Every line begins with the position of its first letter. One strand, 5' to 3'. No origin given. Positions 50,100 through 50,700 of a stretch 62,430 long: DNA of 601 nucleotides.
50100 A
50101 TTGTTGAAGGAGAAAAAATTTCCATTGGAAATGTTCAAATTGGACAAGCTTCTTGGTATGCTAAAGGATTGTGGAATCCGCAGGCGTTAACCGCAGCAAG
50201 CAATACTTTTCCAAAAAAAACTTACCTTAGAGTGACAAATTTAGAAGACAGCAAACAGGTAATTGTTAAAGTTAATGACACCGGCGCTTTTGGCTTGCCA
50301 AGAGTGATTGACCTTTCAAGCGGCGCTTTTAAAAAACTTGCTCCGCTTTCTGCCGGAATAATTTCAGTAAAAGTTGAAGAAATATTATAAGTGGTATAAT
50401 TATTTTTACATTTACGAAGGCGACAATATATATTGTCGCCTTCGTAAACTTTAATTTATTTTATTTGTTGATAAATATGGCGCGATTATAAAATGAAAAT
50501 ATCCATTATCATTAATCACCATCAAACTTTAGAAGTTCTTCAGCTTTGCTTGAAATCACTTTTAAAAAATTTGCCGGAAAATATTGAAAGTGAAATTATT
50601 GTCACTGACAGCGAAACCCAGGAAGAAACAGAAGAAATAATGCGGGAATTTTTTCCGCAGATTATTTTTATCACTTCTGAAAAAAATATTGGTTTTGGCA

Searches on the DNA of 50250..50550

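Call 71: search_with_rna_model(model_id=R1, source=window, start=50250, end=50550, max_evalue=1, filters=off, show_alignments=1)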
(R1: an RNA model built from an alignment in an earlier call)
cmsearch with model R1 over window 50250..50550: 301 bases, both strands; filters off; matches with E-value up to 1: 2.
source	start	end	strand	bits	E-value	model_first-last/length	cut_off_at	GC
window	50340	50465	-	23.4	9.6e-06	1-186/186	no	0.29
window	50393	50494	+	18.6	0.00013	1-186/186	no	0.25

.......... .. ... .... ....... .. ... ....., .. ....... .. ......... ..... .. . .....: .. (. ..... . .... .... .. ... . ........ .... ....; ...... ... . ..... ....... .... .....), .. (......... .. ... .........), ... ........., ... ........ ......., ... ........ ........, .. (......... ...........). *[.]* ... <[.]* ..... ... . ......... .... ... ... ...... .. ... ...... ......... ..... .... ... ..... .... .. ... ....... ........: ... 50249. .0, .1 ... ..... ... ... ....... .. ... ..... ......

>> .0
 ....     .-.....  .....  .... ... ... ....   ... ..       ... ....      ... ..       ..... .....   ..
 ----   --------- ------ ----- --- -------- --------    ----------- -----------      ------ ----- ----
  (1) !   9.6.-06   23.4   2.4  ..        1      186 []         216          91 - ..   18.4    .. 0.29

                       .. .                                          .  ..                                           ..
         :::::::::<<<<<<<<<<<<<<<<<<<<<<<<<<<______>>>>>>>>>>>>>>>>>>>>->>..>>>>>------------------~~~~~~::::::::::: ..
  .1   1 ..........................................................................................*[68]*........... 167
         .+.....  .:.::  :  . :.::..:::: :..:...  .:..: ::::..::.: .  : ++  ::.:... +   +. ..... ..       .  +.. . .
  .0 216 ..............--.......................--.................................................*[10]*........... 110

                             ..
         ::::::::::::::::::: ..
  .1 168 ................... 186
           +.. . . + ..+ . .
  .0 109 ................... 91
